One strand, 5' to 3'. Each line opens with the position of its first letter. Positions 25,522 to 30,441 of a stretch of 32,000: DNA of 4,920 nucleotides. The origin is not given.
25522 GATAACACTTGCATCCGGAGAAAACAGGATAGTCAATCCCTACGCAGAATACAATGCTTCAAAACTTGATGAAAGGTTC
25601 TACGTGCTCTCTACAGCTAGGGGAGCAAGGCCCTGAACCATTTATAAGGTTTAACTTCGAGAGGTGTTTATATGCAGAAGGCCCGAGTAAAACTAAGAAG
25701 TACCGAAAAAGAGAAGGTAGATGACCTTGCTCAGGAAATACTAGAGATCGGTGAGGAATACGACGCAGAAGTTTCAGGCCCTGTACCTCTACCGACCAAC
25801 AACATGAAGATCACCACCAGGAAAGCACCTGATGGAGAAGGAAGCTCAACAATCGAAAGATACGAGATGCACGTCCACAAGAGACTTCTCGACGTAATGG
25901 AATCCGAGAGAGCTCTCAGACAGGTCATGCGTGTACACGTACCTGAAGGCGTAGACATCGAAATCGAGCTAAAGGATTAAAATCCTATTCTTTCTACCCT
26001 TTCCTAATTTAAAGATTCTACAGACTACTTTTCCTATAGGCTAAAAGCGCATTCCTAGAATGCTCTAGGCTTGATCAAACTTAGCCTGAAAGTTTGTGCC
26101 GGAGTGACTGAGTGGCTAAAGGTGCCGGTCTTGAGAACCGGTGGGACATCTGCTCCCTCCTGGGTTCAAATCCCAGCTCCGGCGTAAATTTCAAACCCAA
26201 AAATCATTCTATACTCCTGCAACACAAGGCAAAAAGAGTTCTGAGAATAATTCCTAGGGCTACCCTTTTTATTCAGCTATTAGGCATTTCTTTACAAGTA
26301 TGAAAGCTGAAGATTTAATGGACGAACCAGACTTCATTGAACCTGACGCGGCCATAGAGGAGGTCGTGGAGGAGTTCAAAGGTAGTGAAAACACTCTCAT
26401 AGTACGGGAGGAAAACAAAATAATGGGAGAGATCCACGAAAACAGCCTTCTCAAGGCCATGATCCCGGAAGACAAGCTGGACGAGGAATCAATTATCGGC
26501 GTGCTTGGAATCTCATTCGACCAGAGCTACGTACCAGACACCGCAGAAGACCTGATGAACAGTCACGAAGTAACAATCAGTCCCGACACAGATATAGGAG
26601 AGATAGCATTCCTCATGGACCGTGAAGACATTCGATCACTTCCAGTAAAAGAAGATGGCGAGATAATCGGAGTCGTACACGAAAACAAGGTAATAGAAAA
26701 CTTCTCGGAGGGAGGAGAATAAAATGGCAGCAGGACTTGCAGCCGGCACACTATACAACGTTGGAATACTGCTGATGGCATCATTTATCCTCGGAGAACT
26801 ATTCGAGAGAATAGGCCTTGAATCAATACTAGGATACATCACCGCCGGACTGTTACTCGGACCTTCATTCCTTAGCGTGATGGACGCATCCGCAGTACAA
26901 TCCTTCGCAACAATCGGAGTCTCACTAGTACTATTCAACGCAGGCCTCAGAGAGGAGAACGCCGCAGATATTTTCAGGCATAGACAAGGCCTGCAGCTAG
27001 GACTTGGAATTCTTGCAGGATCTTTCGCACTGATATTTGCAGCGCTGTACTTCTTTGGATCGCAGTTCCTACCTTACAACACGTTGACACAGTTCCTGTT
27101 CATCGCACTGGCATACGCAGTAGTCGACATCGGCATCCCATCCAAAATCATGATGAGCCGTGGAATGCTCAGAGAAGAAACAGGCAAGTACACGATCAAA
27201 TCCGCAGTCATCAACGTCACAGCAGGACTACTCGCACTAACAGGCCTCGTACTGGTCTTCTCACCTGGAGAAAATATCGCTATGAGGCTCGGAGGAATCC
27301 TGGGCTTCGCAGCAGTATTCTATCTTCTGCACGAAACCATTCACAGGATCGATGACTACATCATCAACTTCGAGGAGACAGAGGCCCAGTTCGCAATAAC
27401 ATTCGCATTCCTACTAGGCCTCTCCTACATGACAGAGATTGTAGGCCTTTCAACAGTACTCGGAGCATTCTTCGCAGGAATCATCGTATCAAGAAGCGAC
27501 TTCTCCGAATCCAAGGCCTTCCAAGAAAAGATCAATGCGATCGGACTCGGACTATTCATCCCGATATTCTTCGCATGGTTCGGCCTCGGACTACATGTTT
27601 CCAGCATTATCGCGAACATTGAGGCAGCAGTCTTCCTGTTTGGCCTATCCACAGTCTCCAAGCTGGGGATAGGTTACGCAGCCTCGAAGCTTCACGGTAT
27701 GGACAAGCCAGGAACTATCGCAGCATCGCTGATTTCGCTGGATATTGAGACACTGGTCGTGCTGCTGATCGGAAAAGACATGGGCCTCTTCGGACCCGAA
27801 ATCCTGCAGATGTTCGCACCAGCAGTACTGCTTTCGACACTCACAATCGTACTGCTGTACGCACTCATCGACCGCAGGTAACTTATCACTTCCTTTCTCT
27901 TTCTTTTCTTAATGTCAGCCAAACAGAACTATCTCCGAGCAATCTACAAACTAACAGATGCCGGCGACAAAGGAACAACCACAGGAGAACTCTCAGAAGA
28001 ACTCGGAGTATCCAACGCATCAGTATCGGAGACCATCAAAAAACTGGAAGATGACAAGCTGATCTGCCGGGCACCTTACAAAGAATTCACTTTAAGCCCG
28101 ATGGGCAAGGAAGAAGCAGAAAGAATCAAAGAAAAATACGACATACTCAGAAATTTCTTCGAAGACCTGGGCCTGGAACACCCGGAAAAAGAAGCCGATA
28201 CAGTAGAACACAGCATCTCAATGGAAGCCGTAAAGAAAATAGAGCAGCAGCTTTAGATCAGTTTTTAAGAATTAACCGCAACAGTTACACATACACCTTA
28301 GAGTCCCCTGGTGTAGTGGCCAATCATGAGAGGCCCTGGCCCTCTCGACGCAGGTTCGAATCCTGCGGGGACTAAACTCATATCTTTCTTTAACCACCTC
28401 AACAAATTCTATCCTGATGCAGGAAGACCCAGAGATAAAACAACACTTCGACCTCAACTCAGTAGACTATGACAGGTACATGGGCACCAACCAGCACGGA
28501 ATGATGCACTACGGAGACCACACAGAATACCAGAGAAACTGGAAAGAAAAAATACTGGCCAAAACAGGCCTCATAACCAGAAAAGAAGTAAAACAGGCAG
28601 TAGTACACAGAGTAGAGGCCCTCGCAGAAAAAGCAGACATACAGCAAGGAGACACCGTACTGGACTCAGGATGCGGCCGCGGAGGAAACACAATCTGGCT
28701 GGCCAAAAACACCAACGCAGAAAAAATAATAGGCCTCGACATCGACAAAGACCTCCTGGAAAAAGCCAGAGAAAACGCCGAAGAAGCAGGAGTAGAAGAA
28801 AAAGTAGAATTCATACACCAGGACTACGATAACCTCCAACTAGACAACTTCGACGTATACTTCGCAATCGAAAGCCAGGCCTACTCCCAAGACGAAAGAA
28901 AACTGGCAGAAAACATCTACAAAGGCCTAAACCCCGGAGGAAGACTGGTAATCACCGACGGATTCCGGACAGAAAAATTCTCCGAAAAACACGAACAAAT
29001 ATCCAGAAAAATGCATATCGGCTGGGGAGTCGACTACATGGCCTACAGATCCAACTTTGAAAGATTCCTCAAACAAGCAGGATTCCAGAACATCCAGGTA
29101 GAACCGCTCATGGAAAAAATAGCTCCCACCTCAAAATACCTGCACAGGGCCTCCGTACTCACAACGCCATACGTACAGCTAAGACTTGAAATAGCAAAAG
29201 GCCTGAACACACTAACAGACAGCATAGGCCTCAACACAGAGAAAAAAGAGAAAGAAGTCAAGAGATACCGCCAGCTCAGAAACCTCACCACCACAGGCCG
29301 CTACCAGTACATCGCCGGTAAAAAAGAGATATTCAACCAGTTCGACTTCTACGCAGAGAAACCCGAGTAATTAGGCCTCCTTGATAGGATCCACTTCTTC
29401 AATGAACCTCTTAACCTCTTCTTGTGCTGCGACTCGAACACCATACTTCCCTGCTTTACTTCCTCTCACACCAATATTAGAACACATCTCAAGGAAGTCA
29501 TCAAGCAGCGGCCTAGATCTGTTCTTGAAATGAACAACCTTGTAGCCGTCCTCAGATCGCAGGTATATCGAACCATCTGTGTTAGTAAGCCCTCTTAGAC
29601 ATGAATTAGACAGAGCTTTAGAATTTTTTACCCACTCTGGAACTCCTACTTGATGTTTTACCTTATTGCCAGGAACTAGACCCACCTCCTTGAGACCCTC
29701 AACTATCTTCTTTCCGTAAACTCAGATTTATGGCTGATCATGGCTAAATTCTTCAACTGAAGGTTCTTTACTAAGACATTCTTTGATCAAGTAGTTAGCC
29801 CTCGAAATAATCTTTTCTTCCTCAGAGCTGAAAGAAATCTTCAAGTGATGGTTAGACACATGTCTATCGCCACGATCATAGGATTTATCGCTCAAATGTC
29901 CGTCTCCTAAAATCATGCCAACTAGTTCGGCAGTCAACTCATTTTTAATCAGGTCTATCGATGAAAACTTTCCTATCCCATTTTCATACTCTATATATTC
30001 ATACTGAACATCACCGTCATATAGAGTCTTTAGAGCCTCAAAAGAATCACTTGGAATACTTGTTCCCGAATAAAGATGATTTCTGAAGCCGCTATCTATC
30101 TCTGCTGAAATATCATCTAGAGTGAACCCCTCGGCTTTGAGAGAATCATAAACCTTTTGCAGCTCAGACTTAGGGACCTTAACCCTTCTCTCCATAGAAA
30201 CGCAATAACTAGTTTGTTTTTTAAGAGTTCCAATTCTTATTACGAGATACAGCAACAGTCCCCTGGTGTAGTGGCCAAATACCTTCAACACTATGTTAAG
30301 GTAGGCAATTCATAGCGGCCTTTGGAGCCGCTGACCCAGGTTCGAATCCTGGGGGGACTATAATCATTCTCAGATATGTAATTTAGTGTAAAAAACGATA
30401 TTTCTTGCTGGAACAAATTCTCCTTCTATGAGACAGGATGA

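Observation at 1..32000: Strong over-representation of the palindrome AGGCCT (and GGCC generally), unevenly distributed among genes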

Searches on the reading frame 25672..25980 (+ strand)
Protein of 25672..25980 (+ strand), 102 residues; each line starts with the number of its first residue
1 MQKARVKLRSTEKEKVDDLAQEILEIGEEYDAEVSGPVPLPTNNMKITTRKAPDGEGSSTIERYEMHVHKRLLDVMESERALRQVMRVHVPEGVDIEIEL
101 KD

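Call 7: search_protein_families(library=pfam, proteins=[window:25672-25980:+])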
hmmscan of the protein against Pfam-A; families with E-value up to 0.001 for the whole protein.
window:25672-25980:+ (102 aa): 1 family
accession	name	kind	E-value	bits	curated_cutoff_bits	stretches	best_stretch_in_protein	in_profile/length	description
PF00338.27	Ribosomal_S10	-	6.6e-25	87.7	21.2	1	5-99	1-98/98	Ribosomal protein S10p/S20e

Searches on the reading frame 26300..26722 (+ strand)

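Call 7: search_protein_families(library=pfam, proteins=[window:26300-26722:+])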
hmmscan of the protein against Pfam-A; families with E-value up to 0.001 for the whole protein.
window:26300-26722:+ (140 aa): 1 family
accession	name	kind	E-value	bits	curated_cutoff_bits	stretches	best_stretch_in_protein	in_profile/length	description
PF00571.33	CBS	-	1.2e-18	67.6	24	2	83-135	2-55/57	CBS domain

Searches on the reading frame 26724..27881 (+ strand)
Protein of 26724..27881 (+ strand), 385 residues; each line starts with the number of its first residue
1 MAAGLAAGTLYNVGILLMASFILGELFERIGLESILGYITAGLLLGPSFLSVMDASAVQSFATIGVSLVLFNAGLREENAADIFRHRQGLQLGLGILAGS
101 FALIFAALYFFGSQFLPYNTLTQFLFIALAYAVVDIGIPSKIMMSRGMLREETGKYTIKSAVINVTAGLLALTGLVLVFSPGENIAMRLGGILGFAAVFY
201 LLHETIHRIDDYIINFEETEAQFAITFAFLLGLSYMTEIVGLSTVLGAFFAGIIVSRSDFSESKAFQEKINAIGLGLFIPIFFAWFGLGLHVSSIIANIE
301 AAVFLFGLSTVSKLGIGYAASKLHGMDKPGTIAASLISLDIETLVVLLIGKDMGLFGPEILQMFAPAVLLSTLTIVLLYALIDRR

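Call 7: search_protein_families(library=pfam, proteins=[window:26724-27881:+])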
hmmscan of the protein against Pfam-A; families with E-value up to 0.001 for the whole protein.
window:26724-27881:+ (385 aa): 1 family
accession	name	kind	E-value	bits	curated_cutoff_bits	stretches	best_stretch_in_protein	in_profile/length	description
PF00999.27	Na_H_Exchanger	-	3.3e-33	115.5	26.2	1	19-373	4-363/375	Sodium/hydrogen exchanger, transmembrane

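Call 65: find_homologous_proteins(query=window:26724-27881:+, max_evalue=1e-30)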
Query window:26724-27881:+ (385 aa): 150 proteins with E <= 1e-30 among 8000 candidates; the best 120 are listed.
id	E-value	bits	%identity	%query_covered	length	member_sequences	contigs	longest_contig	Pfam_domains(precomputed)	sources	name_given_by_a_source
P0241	2.6e-232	788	100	100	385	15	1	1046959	PF00999.27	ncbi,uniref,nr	ncbi:cation:proton antiporter [Candidatus Nanohalovita haloferacivicina]|uniref:cation:proton antipo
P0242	2.5e-203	693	90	100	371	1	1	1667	PF00999.27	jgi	-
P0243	9.0e-192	655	82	100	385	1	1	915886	PF00999.27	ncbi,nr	ncbi:hypothetical protein GKQ38_00110 [Candidatus Nanohaloarchaea archaeon]|nr:hypothetical protein 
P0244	3.6e-172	591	75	100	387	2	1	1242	PF00999.27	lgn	-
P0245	7.5e-171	586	73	100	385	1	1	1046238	PF00999.27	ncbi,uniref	ncbi:cation:proton antiporter [Candidatus Nanosalina sp. VS9-1]|uniref:cation:proton antiporter n=1 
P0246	7.9e-171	586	74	99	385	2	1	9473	PF00999.27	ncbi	-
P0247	8.4e-171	586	75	99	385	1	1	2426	PF00999.27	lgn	-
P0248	1.1e-170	586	73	100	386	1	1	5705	PF00999.27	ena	-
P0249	3.0e-170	584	74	100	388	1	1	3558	PF00999.27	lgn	-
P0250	6.3e-170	583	74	100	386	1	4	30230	PF00999.27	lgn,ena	-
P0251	6.3e-170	583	74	99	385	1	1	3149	PF00999.27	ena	-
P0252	7.7e-170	583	74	100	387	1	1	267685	PF00999.27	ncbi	ncbi:MAG: cation:proton antiporter [Candidatus Nanosalina sp.]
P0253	8.5e-170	583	72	100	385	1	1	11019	PF00999.27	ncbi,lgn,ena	-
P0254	1.2e-169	582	72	100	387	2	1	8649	PF00999.27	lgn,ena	-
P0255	1.6e-169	582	74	100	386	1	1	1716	PF00999.27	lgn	-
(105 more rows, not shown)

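Call 66: find_encoding_contigs(protein=P0241, flank=10000, max_places=2)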
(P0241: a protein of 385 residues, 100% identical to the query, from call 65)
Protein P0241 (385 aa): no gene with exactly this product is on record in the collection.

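Call 67: find_encoding_contigs(protein=P0245, flank=10000, max_places=2)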
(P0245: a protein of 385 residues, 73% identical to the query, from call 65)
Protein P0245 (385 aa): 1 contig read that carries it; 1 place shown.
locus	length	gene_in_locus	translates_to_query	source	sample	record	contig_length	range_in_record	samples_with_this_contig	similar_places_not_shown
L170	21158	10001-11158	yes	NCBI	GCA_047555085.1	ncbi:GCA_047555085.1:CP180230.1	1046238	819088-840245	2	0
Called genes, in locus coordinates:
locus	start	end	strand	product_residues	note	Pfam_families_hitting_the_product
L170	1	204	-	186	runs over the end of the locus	-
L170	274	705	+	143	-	PF08069:Ribosomal_S13_N, PF00312:Ribosomal_S15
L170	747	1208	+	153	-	PF00293:NUDIX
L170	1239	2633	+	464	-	PF01368:DHH, PF21763:DHH_CID, PF02272:DHHA1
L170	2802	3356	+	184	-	PF01015:Ribosomal_S3Ae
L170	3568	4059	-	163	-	-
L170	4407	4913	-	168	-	PF01625:PMSR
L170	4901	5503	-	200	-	-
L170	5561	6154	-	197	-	PF03848:TehB, PF05724:TPMT (weak), PF01209:Ubie_methyltran, PF13489:Methyltransf_23, PF13847:Methyltransf_31, PF08241:Methyltransf_11, PF08242:Methyltransf_12, PF13649:Methyltransf_25, +3 more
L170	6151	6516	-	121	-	PF01641:SelR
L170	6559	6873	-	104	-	-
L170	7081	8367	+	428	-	PF00009:GTP_EFTU, PF01926:MMR_HSR1 (faint), PF03144:GTP_EFTU_D2, PF03143:GTP_EFTU_D3, PF22594:GTP-eEF1A_C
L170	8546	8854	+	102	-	PF00338:Ribosomal_S10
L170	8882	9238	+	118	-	-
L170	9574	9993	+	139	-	PF00571:CBS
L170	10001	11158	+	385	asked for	PF00999:Na_H_Exchanger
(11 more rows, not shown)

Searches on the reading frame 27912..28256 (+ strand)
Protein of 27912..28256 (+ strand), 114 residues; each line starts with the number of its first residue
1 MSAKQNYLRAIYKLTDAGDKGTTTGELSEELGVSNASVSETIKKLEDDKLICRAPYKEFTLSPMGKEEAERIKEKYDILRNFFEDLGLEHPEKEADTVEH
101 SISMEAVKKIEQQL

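Call 7: search_protein_families(library=pfam, proteins=[window:27912-28256:+])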
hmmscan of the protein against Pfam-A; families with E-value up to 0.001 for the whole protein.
window:27912-28256:+ (114 aa): 10 families
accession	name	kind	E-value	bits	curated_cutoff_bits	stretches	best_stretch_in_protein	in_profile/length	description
PF01325.25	Fe_dep_repress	-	2.7e-14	53.5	26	1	2-57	4-58/60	Iron dependent repressor, N-terminal DNA binding domain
PF02742.21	Fe_dep_repr_C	-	2.1e-08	34.5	27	1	63-114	2-56/70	Iron dependent repressor, metal binding and dimerisation domain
PF12840.13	HTH_20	-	1.5e-07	31.7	27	1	9-51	7-48/51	Helix-turn-helix domain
PF12802.13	MarR_2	-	6.9e-07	29.8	27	1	9-54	9-53/61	MarR family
PF13412.12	HTH_24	-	1.2e-05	25.2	21.9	1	17-51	14-47/48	Winged helix-turn-helix DNA-binding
PF01047.28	MarR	-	6.2e-05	23.2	24.6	1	21-54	17-50/59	MarR family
PF08279.18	HTH_11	-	0.0001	22.5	25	1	11-47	5-41/55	HTH domain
PF13545.12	HTH_Crp_2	-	0.00031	21.1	27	1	23-53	24-55/70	Crp-like helix-turn-helix domain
PF14394.12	DUF4423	-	0.00057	20.2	30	0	6-53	21-68/165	Domain of unknown function (DUF4423)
PF14502.12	HTH_41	-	0.00062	19.6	25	0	17-51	2-36/48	Helix-turn-helix domain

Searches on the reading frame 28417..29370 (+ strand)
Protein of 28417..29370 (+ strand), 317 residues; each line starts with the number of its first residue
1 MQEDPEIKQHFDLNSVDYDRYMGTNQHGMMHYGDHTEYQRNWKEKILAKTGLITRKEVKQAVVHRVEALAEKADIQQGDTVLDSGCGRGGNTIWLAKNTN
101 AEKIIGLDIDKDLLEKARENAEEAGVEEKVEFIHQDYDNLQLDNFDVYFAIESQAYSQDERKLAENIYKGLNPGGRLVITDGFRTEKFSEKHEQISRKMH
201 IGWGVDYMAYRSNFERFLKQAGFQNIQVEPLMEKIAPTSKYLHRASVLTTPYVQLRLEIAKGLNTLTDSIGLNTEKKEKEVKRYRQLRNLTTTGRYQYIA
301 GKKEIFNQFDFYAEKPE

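Call 7: search_protein_families(library=pfam, proteins=[window:28417-29370:+])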
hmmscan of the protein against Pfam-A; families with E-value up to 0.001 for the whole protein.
window:28417-29370:+ (317 aa): 22 families
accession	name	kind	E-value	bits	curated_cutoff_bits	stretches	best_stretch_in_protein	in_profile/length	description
PF13847.12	Methyltransf_31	-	2.6e-20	73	27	1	76-197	2-127/145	Methyltransferase domain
PF13649.12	Methyltransf_25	-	1.9e-18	67.4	27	1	81-175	1-97/97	Methyltransferase domain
PF08241.18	Methyltransf_11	-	1.7e-15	57.9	21.2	1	82-179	1-95/95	Methyltransferase domain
PF08242.18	Methyltransf_12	-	1.5e-12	48.5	30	1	82-177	1-98/98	Methyltransferase domain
PF02353.26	CMAS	-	5.9e-12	45.9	27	1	56-184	41-169/273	Mycolic acid cyclopropane synthetase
PF01209.24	Ubie_methyltran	-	8.5e-11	42.1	20.1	1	74-183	44-155/233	ubiE/COQ5 methyltransferase family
PF13489.12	Methyltransf_23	-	1.9e-10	41.2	27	1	57-228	4-164/164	Methyltransferase domain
PF06325.19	PrmA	-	1.7e-09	38.1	22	1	75-212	159-286/296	Ribosomal protein L11 methyltransferase (PrmA)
PF09445.16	Methyltransf_15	-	3e-08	33.8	22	1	80-139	3-60/165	RNA cap guanine-N2 methyltransferase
PF01170.24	UPF0020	-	9e-08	32.5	22.3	1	96-146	71-123/197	RMKL-like, methyltransferase domain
PF12847.13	Methyltransf_18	-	1e-07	32.5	27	1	74-136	11-73/151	Methyltransferase domain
PF05175.20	MTS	-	1.1e-07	32.1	23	1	67-147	25-101/170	Methyltransferase small domain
PF01135.25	PCMT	-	1.2e-07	32.2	20.3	1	58-182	54-174/210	Protein-L-isoaspartate(D-aspartate) O-methyltransferase (PCMT)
PF13679.12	Methyltransf_32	-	2e-06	28.3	27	1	62-142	9-94/143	Methyltransferase domain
PF01728.25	FtsJ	-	2.6e-06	27.9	24.1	1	68-136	11-74/181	FtsJ-like methyltransferase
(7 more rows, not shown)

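Call 31: find_encoding_contigs(protein=window:28417-29370:+, flank=10000, max_places=6)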
Protein window:28417-29370:+ (317 aa): no gene with exactly this product is on record in the collection.

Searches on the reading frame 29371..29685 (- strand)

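Call 41: search_protein_families(library=pfam, max_evalue=0.05, proteins=[window:29371-29685:-])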
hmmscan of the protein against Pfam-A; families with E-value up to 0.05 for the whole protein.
window:29371-29685:- (104 aa): 1 family
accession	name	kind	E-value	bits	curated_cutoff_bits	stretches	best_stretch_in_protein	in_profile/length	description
PF14528.11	LAGLIDADG_3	-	2.4e-07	31.3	22.5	1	29-98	6-81/82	LAGLIDADG-like domain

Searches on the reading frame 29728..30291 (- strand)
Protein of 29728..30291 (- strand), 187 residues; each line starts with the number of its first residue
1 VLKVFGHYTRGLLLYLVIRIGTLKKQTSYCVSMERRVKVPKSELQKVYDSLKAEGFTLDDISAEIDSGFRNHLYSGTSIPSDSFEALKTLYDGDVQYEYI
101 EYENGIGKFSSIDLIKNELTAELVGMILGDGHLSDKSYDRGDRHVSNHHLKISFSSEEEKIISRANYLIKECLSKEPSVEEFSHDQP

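Call 7: search_protein_families(library=pfam, proteins=[window:29728-30291:-])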
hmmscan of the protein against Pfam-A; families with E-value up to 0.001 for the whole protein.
window:29728-30291:- (187 aa): 0 families

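Call 40: search_protein_families(library=ncbifam, max_evalue=0.01, proteins=[window:29728-30291:-])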
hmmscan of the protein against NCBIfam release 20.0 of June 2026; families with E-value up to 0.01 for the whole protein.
window:29728-30291:- (187 aa): 0 families

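Call 41: search_protein_families(library=pfam, max_evalue=0.05, proteins=[window:29728-30291:-])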
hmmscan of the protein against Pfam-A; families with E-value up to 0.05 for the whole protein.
window:29728-30291:- (187 aa): 1 family
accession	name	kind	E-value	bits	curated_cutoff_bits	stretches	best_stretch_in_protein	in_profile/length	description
PF17660.6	BTRD1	-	0.038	14.3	23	0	38-64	9-35/50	Polyglycine hydrolase-like, structural repeat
